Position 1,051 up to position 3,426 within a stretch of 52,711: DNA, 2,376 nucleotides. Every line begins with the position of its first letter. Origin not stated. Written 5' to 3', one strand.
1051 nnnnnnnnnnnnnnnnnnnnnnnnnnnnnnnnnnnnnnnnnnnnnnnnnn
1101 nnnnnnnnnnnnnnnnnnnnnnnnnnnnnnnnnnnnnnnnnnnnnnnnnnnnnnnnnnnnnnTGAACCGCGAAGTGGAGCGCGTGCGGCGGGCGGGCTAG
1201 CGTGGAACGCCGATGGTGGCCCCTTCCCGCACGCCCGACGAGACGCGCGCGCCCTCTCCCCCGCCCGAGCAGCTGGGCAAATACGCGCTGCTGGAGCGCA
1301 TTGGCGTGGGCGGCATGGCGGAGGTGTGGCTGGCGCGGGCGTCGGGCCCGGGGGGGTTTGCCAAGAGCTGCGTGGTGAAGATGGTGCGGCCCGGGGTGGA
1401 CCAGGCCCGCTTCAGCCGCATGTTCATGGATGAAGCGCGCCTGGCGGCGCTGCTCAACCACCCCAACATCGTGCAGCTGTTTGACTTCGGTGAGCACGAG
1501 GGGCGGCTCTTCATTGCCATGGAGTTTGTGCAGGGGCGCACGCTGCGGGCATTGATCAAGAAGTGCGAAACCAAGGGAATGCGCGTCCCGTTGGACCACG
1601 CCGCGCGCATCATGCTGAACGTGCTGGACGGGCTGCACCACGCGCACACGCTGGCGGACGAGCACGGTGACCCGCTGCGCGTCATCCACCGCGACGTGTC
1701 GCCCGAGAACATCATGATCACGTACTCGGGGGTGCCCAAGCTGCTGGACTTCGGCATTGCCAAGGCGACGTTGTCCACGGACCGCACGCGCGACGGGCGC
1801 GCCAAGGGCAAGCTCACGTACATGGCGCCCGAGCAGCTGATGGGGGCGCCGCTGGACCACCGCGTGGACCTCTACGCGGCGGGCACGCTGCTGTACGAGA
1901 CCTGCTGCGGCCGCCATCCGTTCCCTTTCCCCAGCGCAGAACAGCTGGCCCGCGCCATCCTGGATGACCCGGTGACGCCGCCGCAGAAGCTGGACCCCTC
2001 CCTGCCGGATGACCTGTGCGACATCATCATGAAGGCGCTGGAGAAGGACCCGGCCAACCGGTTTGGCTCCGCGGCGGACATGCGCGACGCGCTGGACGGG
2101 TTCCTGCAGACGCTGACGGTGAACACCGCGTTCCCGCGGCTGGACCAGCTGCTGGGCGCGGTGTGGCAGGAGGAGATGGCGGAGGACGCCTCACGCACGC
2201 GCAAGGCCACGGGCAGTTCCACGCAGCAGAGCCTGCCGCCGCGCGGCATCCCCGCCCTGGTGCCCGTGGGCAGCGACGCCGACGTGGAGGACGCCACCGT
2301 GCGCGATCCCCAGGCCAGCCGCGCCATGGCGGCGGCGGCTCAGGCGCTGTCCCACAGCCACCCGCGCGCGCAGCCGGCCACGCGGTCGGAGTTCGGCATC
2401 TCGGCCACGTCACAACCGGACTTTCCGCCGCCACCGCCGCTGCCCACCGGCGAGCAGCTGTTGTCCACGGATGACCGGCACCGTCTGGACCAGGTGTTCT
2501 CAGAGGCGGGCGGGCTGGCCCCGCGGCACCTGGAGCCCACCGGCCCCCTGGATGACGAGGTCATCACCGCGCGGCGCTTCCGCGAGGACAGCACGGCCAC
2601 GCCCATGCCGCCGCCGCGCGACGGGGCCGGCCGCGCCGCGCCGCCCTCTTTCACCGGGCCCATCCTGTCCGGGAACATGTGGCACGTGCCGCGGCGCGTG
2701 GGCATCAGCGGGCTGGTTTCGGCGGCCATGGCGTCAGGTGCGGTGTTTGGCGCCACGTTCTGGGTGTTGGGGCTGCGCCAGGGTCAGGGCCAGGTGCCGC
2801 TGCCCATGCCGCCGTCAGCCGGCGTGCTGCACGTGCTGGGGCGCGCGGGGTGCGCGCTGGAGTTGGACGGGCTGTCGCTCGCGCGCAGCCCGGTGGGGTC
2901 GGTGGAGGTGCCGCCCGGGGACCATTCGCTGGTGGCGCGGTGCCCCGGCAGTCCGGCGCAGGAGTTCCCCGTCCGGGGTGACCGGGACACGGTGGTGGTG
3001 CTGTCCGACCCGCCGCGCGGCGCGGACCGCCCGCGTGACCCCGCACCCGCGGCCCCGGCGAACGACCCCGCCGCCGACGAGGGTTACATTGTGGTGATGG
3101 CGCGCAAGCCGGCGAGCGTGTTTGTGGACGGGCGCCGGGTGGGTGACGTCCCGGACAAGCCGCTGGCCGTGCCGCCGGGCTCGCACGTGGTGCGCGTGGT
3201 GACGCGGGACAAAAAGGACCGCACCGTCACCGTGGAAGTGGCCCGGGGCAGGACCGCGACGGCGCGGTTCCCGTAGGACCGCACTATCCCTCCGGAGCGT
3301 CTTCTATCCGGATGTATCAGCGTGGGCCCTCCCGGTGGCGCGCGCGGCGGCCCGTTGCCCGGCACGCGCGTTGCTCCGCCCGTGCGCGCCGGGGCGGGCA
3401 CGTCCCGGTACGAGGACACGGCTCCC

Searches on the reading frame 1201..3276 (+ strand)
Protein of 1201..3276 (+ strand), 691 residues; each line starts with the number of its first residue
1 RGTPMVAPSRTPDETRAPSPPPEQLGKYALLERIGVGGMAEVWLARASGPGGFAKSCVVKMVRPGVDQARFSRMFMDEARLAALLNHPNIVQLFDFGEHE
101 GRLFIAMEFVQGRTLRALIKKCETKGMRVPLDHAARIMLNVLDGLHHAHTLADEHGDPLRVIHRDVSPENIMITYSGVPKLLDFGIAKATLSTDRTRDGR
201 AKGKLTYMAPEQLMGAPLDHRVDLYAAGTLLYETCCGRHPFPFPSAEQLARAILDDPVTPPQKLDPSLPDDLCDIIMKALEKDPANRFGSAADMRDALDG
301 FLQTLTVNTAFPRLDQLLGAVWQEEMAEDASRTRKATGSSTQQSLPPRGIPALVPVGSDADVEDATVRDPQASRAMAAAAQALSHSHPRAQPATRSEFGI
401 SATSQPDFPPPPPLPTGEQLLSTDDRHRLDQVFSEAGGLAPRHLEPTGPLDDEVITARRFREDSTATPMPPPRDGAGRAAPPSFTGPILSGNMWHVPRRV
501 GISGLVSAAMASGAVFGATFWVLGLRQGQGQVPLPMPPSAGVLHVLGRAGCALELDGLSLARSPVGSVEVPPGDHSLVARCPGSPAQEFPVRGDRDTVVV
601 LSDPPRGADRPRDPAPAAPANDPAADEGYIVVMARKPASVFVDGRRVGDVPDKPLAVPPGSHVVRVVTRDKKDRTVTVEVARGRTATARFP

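Call 34: search_protein_families(library=pfam, proteins=[window:1201-3276:+], max_evalue=0.001)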
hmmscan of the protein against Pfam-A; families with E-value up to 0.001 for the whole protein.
window:1201-3276:+ (691 aa): 4 families
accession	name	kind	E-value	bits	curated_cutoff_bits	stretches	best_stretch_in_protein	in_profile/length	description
PF00069.31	Pkinase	-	2.2e-40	139.1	31.7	1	28-290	1-254/263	Protein kinase domain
PF07714.23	PK_Tyr_Ser-Thr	-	6.9e-29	101.4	23.1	1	30-287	3-248/258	Protein tyrosine and serine/threonine kinase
PF01636.29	APH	-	2e-05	24.9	23.2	0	153-187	159-197/239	Phosphotransferase enzyme family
PF08308.17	PEGA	-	0.00018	21.8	20.8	0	637-685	12-60/71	PEGA domain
